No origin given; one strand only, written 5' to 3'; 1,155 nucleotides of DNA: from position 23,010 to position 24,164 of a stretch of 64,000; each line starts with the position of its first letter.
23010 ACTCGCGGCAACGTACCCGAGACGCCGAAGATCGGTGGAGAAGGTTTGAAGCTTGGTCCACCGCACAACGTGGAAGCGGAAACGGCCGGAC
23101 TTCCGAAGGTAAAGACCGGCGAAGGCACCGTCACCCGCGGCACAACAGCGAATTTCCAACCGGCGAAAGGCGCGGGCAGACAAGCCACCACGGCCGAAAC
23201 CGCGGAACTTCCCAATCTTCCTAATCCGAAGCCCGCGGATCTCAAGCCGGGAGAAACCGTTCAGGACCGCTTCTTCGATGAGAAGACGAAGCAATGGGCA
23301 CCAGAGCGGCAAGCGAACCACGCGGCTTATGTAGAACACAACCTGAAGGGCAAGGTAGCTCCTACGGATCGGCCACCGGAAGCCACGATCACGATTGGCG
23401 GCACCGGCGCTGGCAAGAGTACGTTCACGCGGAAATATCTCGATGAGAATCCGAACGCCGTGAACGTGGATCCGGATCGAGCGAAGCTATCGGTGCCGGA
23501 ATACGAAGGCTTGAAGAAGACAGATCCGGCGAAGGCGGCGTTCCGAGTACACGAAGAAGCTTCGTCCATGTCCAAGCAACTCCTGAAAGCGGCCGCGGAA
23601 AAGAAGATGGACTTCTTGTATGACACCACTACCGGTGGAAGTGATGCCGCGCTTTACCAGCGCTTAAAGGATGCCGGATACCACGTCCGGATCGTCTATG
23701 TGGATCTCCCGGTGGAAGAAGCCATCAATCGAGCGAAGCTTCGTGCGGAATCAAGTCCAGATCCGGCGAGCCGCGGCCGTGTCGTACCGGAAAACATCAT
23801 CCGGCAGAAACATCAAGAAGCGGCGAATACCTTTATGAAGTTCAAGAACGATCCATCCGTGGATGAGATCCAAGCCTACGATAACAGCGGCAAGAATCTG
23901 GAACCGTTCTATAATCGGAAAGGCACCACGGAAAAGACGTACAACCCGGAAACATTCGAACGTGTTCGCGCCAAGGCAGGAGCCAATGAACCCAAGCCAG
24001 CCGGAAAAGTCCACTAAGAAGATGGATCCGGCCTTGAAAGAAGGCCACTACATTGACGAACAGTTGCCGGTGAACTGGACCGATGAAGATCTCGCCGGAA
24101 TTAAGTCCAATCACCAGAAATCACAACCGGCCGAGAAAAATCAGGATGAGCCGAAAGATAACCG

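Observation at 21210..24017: Zeta-toxin-type kinase domain fused to the end of a 935-aa internal-virion-type protein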

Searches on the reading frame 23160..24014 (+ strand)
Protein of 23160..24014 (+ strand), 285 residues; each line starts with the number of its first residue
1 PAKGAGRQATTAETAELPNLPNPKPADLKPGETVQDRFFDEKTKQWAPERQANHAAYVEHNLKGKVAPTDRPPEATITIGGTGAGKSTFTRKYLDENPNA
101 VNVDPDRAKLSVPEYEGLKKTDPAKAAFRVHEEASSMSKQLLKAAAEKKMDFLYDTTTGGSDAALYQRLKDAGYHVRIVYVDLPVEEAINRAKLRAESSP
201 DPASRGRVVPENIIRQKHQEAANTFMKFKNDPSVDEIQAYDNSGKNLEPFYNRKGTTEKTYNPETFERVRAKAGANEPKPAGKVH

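Call 7: search_solved_structures(query=window:23160-24014:+, max_evalue=0.01, show_alignments=4)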
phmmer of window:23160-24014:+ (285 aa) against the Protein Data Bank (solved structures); distinct sequences matched with E-value up to 0.01: 3.
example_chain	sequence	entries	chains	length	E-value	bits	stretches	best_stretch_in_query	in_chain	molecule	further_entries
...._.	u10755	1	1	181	0.0017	21.7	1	76-196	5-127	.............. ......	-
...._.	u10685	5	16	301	0.0059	19.9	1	76-195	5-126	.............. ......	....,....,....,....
4xrp_A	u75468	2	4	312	0.0078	19.5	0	71-217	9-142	Pnkp1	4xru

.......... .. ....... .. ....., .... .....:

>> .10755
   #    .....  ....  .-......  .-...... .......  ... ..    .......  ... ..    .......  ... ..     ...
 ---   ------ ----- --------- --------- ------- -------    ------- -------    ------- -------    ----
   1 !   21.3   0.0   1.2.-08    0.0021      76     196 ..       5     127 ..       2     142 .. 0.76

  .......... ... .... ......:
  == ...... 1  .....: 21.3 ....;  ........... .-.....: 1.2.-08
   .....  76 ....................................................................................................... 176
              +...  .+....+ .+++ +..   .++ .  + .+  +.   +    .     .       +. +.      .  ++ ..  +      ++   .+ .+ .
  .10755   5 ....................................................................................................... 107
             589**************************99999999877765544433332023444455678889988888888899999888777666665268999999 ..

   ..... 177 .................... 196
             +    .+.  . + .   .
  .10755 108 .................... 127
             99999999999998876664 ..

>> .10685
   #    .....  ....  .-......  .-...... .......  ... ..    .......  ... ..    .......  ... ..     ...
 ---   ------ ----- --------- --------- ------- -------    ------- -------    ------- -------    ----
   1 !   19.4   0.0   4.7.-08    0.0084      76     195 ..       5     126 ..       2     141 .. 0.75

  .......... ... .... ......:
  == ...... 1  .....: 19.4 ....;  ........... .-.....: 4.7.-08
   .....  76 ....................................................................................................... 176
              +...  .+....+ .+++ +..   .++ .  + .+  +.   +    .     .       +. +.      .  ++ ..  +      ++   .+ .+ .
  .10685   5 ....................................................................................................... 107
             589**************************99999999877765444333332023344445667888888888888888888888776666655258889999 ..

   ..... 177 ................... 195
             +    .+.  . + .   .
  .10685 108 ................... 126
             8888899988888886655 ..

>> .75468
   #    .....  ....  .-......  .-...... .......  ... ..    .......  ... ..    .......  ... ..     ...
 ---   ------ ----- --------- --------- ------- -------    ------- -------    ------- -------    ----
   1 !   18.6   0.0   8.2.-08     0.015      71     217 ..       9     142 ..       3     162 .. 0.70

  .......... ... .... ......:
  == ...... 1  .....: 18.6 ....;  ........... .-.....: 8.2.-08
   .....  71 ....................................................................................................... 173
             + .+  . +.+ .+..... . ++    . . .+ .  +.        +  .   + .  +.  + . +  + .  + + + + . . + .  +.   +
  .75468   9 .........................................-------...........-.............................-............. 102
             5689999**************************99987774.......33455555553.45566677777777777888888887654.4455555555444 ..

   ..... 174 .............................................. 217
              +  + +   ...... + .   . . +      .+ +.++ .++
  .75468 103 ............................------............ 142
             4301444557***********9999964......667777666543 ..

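Call 19: find_homologous_proteins(query=window:23247-24014:+, max_evalue=0.001)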
Query window:23247-24014:+ (256 aa): 3 proteins with E <= 0.001 among 1068 candidates.
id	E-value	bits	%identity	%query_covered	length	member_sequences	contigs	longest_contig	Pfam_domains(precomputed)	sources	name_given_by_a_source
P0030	2.4e-86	308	56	95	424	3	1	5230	PF06414.19,PF13671.13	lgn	-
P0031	1.1e-10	60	32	66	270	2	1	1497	PF06414.19,PF13671.13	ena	-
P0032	4.9e-10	58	37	49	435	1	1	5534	PF06414.19,PF13671.13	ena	-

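Call 32: search_protein_families(library=pfam, proteins=[P0030, P0032, P0031], max_evalue=0.1)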
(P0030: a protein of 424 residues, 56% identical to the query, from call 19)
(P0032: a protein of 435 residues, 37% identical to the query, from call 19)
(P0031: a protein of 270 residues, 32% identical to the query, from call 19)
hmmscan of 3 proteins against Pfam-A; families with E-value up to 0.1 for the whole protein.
P0030 (424 aa): 10 families
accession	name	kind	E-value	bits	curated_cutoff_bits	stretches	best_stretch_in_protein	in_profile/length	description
PF06414.18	Zeta_toxin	-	3.1e-28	99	22.3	1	202-382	6-188/199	Zeta toxin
PF13671.12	AAA_33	-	6.1e-10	40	27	1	215-343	2-127/143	AAA domain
PF00583.31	Acetyltransf_1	-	0.00028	21.6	20.7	1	94-137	73-115/116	Acetyltransferase (GNAT) family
PF02367.23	TsaE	-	0.0036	17.7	26.6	1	208-247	17-56/128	Threonylcarbamoyl adenosine biosynthesis protein TsaE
PF13238.12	AAA_18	-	0.0045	17.9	29.4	1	215-338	1-115/128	AAA domain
PF00005.33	ABC_tran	-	0.019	16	25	1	213-238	12-37/137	ABC transporter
PF14408.11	Actino_peptide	-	0.022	15.3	25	0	8-28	18-38/58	Ribosomally synthesised peptide in actinomycetes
PF01656.29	CbiA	-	0.035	14.5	25.4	1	215-275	2-54/125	CobQ/CobB/MinD/ParA nucleotide binding domain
PF03029.23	ATP_bind_1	-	0.046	14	27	1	218-250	2-40/240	Conserved hypothetical ATP binding protein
PF13521.12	AAA_28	-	0.051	14.2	27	1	215-235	2-22/164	AAA domain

P0032 (435 aa): 4 families
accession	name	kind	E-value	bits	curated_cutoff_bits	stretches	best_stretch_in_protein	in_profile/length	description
PF06414.18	Zeta_toxin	-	1.7e-20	73.8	22.3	1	272-417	11-171/199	Zeta toxin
PF13671.12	AAA_33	-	1.3e-05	25.9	27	1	281-395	3-121/143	AAA domain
PF13238.12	AAA_18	-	0.054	14.4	29.4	0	281-317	2-35/128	AAA domain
PF13191.12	AAA_16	-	0.096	13.6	32.6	0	271-344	17-89/167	AAA ATPase domain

P0031 (270 aa): 9 families
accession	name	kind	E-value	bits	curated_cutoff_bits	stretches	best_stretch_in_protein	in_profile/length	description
PF06414.18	Zeta_toxin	-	6.7e-14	52.2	22.3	1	65-222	13-170/199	Zeta toxin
PF13671.12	AAA_33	-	1.2e-08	35.8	27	1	71-196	2-122/143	AAA domain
PF02833.19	DHHA2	-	0.0073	17.1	27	1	7-79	3-78/126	DHHA2 domain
PF13238.12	AAA_18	-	0.01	16.7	29.4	1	71-114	1-44/128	AAA domain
PF00503.26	G-alpha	-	0.027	14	48.8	1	62-88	15-41/333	G-protein alpha subunit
PF13401.12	AAA_22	-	0.031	15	27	1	67-126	4-64/130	AAA domain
PF16575.11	CLP1_P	-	0.037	14.3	26.6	0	75-91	1-17/188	mRNA cleavage and polyadenylation factor CLP1 P-loop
PF00519.23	PPV_E1_C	-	0.041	13.5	26.5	1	11-90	63-141/289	Papillomavirus helicase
PF01712.25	dNK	-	0.094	12.9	27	0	71-102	1-31/203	Deoxynucleoside kinase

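Call 35: search_solved_structures(query=A3, max_evalue=1, show_alignments=5)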
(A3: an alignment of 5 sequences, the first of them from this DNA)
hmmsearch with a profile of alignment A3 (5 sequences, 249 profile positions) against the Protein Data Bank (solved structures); distinct sequences matched with E-value up to 1: 98 (the best 60 are shown).
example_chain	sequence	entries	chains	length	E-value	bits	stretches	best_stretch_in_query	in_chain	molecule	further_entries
2p5t_B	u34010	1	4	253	1.3e-12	51.2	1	33-183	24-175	PezT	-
1gvn_B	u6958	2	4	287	1.9e-12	50.7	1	29-182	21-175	ZETA | Zeta-toxin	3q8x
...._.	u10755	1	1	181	9.9e-09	38.5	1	45-170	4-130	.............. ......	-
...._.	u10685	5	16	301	3.6e-08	36.7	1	45-170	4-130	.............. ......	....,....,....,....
4xrp_A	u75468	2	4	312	4.6e-08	36.3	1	41-188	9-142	Pnkp1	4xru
7o9f_A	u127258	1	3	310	0.00013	25.1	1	34-128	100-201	Signal recognition particle protein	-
7o5b_g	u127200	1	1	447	0.00049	23.1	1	34-128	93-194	Signal recognition particle protein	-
4gp7_A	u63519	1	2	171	0.003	20.5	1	46-169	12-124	Metallophosphoesterase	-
4gp6_A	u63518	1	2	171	0.0037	20.2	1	46-168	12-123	Metallophosphoesterase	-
4jst_A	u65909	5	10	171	0.0045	20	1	46-169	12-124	Metallophosphoesterase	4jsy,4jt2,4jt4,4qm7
5cwm_A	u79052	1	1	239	0.0075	19.3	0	95-121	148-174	Designed helical repeat protein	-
1via_A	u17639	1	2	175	0.0094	18.9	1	45-77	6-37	shikimate kinase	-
6c2u_A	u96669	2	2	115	0.014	18.4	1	17-62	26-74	phosphate-loop protein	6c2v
4mde_A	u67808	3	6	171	0.026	17.5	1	46-167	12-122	Metallophosphoesterase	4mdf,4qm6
6e9z_B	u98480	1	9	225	0.026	17.5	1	95-126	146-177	DHF119 filament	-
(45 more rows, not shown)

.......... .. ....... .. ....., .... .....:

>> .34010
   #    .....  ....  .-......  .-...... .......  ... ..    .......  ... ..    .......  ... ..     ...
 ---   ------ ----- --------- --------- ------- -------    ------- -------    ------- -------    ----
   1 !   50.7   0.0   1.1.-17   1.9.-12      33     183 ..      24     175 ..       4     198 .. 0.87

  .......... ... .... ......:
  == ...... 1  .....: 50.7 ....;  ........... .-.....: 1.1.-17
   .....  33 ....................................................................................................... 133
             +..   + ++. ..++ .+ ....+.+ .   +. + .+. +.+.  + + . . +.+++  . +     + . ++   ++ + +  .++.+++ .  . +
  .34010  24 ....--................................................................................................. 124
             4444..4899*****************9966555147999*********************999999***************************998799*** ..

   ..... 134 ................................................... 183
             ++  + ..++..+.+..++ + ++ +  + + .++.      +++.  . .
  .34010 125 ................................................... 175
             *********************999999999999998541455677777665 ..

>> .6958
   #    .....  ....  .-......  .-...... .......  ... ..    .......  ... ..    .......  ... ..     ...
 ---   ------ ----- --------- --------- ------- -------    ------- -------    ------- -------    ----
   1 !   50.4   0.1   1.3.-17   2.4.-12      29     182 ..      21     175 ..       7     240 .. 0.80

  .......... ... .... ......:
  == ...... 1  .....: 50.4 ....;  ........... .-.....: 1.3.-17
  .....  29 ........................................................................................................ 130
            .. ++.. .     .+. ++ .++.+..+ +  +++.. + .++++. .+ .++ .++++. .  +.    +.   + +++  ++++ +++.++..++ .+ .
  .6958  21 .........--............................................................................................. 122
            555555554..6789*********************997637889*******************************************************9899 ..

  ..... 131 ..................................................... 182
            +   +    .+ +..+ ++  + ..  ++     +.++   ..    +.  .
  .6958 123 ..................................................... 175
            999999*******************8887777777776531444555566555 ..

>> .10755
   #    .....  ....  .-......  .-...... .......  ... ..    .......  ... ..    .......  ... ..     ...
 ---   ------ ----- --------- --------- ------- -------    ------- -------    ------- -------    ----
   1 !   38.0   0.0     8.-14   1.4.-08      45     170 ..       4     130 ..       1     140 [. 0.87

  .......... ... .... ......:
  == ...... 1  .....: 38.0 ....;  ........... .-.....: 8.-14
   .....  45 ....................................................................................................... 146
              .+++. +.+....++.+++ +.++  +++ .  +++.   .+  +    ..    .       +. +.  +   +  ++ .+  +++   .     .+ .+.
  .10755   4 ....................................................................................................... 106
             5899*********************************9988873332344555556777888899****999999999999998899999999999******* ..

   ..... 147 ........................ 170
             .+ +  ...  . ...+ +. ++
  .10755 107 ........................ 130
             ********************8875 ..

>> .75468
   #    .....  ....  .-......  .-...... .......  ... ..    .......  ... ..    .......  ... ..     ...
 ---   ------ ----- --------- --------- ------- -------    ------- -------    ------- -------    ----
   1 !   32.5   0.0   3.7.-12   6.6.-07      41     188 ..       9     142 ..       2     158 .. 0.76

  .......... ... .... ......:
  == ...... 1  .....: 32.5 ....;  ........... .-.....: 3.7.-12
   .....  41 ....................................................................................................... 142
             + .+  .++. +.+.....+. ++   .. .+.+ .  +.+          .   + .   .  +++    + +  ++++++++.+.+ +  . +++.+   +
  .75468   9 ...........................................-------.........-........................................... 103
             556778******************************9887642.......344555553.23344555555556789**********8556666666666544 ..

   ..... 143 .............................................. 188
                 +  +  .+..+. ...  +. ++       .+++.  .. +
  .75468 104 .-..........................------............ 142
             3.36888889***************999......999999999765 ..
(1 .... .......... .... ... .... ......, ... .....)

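Call 36: find_homologous_proteins(query=A3, max_evalue=0.001)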
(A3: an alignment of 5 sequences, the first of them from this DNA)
Query A3 (5 sequences) (256 aa, profile of the alignment): 87 proteins with E <= 0.001 among 7982 candidates.
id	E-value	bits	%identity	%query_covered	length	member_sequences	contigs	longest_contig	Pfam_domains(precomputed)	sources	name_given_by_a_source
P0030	1.6e-111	390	56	95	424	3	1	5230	PF06414.19,PF13671.13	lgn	-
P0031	1.6e-93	331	32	66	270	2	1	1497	PF06414.19,PF13671.13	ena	-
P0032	2.6e-66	242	37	49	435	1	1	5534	PF06414.19,PF13671.13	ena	-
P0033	2.0e-64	236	32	66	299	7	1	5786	PF06414.19,PF13671.13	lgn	-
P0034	2.8e-63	232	27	66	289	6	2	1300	PF06414.19,PF13671.13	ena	-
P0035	3.5e-63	232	29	66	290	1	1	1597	PF06414.19,PF13671.13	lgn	-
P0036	6.3e-63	231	30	68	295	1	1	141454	PF06414.19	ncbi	-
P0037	3.8e-61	225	31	77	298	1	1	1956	PF06414.19,PF13671.13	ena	-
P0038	9.0e-60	221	29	76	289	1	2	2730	PF06414.19,PF13671.13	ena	-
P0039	9.6e-60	220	29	76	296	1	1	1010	PF06414.19,PF13671.13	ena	-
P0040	1.2e-59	220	29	76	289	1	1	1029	PF06414.19,PF13671.13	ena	-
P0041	1.2e-59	220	29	76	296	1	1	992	PF06414.19,PF13671.13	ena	-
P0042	2.1e-59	219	29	72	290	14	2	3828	PF06414.19,PF13671.13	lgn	-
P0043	3.4e-59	219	27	79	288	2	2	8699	PF06414.19,PF13671.13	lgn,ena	-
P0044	6.5e-59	218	28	76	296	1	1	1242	PF06414.19,PF13671.13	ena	-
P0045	7.3e-59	218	29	72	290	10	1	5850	PF06414.19,PF13671.13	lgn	-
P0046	1.1e-58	217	29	66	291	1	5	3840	PF06414.19,PF13671.13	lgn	-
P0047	1.1e-58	217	30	66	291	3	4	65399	PF06414.19,PF13671.13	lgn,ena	-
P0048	1.2e-58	217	30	66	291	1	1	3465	PF06414.19,PF13671.13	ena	-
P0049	5.0e-58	215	30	66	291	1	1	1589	PF06414.19,PF13671.13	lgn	-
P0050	1.5e-57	213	29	66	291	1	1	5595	PF06414.19,PF13671.13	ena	-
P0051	2.0e-57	213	42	95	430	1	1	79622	PF06414.19,PF13671.13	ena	-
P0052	1.4e-56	210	39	94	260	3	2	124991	PF06414.19,PF13671.13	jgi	jgi:predicted kinase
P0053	1.4e-56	210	29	60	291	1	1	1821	PF06414.19,PF13671.13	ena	-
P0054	1.4e-56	210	28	68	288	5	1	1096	PF06414.19,PF13671.13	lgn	-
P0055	1.6e-51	193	31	71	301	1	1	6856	PF06414.19,PF13671.13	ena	-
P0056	4.5e-51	192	31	70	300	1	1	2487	PF06414.19,PF13671.13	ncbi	-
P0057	1.2e-50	191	38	46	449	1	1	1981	PF06414.19,PF13671.13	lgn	-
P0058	1.8e-50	190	26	81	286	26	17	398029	PF06414.19,PF13671.13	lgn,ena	-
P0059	3.5e-50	189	30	73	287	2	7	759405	PF06414.19,PF13671.13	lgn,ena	-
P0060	7.3e-49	185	32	68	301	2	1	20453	PF06414.19,PF13671.13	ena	-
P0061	7.6e-49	185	32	66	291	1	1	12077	PF06414.19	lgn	-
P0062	1.2e-46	177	32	66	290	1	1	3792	PF06414.19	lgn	-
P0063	2.2e-46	177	31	66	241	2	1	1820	PF06414.19,PF13671.13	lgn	-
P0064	3.5e-44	169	27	66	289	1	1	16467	PF06414.19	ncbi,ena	-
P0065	6.3e-43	165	32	68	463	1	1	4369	PF06414.19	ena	-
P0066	6.7e-43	165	29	66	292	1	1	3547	PF06414.19,PF13671.13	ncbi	-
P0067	1.2e-41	161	29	70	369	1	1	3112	PF06414.19,PF13671.13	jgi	jgi:predicted ABC-type ATPase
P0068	1.7e-40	157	33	63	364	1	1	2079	PF06414.19,PF01569.28,PF14378.13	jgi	jgi:membrane-associated phospholipid phosphatase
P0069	9.3e-39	152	44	64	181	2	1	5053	PF06414.19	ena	-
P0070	5.8e-38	149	37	46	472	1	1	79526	PF06414.19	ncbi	-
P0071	1.2e-31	128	34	48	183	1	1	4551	PF06414.19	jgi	jgi:predicted ABC-type ATPase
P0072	1.2e-31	128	30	88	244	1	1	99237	PF06414.19,PF13671.13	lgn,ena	-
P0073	4.7e-28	117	34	77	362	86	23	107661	PF06414.19,PF13671.13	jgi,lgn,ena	jgi:predicted ABC-type ATPase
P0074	1.7e-25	108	33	75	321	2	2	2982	PF06414.19,PF13671.13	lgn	-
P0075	6.3e-25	106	33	80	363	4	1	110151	PF06414.19,PF13671.13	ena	-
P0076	2.1e-23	101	29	81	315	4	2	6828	PF06414.19,PF13671.13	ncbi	-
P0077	1.8e-21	95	31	81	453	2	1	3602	PF06414.19,PF03496.21,PF13671.13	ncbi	-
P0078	3.6e-20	91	28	81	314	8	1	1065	PF06414.19,PF13671.13,PF13207.13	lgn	-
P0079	1.5e-19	89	29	80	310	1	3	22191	PF06414.19,PF13671.13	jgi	jgi:predicted ABC-type ATPase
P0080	4.8e-19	87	28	80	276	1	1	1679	PF06414.19,PF13671.13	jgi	jgi:predicted kinase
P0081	7.0e-19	87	26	71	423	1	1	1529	PF06414.19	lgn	-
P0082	2.6e-18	85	28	81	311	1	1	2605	PF06414.19,PF13671.13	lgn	-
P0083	6.4e-18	83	30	64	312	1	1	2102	PF06414.19,PF13671.13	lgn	-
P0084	1.1e-17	83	32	71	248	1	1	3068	PF06414.19,PF13671.13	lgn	-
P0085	1.1e-17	83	31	59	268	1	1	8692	PF06414.19,PF13671.13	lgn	-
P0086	4.0e-17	81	28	57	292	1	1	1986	PF06414.19,PF13671.13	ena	-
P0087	5.6e-17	80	33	66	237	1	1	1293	PF06414.19,PF13671.13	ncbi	-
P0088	4.9e-16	77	28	84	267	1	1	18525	PF06414.19,PF13671.13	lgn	-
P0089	5.3e-16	77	31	69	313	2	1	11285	PF06414.19,PF13671.13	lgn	-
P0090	4.4e-15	74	27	71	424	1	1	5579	PF06414.19,PF13671.13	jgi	jgi:predicted ABC-type ATPase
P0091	1.7e-14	72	28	68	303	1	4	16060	PF06414.19,PF13671.13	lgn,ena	-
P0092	2.4e-14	72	31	78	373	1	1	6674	PF06414.19,PF13671.13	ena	-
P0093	9.8e-13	66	32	63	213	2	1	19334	PF06414.19,PF13671.13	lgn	-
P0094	2.5e-12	65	29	78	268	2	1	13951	PF06414.19,PF13671.13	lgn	-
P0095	3.1e-11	62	31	76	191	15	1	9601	PF06414.19,PF13671.13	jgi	jgi:predicted ABC-type ATPase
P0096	2.0e-10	59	30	80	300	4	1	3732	PF06414.19,PF13671.13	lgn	-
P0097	2.3e-10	59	28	68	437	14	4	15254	PF06414.19,PF13671.13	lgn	-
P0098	6.3e-10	57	29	75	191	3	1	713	PF06414.19,PF13671.13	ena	-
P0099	1.7e-9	56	35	43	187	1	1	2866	PF06414.19,PF13671.13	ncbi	-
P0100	2.9e-9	55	26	77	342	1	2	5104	PF06414.19,PF13671.13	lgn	-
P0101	5.4e-9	54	27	51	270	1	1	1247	PF06414.19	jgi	jgi:predicted ABC-type ATPase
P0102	7.9e-8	50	29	76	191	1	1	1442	PF06414.19,PF13671.13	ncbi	-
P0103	1.1e-7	50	28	56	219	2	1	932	PF06414.19,PF13671.13,PF13238.13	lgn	-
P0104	2.0e-7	49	30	47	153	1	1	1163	PF06414.19,PF13671.13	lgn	-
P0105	9.2e-7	47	29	70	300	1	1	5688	PF06414.19,PF13671.13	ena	-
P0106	4.8e-6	45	44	13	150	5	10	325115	PF06414.19,PF13671.13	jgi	-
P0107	1.3e-5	43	27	49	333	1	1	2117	PF06414.19,PF13671.13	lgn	-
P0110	2.0e-5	43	25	59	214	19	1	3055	PF06414.19,PF13671.13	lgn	-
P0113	1.1e-4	40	28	66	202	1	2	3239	PF06414.19,PF13671.13,PF13238.13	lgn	-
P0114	1.6e-4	40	41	13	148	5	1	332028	PF06414.19,PF13671.13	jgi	-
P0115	2.2e-4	39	30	11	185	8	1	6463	PF06414.19,PF01591.25,PF13671.13,PF08433.17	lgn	-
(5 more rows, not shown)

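Call 58: find_encoding_contigs(protein=P0051, flank=8000, max_places=1)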
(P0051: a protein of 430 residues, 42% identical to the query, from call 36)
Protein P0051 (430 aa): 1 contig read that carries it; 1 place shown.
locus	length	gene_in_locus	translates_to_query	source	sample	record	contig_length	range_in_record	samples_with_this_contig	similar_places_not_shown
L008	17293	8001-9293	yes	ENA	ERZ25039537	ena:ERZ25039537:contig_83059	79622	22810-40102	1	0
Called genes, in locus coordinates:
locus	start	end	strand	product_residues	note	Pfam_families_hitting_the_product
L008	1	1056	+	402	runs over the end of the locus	PF00109:ketoacyl-synt, PF00108:Thiolase_N (weak), PF02801:Ketoacyl-synt_C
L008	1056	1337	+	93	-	-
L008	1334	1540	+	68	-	-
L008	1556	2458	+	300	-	-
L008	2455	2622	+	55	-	-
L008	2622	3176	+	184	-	-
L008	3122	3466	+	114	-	-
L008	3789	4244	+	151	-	-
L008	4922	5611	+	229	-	-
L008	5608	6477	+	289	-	-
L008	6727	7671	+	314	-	-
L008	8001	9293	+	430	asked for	PF06414:Zeta_toxin, PF13671:AAA_33 (weak)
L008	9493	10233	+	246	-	-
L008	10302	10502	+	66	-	-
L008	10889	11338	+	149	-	-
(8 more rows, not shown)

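Call 59: find_encoding_contigs(protein=P0052, flank=8000, max_places=1)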
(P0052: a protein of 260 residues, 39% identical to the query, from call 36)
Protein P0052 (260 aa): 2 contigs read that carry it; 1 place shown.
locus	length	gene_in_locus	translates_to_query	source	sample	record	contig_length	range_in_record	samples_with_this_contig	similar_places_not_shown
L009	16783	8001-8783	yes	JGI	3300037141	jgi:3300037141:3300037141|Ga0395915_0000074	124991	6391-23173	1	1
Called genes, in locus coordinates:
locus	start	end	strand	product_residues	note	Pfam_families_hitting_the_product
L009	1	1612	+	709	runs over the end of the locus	PF13229:Beta_helix (weak)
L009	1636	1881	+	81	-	-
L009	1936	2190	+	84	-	PF19190:BACON_2 (faint)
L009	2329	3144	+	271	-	-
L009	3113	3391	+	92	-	-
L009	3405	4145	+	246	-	-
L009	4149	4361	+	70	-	-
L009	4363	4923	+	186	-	-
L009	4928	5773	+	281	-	-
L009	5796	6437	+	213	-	-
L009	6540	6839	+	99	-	-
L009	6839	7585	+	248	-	PF18823:InPase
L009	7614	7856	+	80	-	-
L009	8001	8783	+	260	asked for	PF06414:Zeta_toxin, PF13671:AAA_33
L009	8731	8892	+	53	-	-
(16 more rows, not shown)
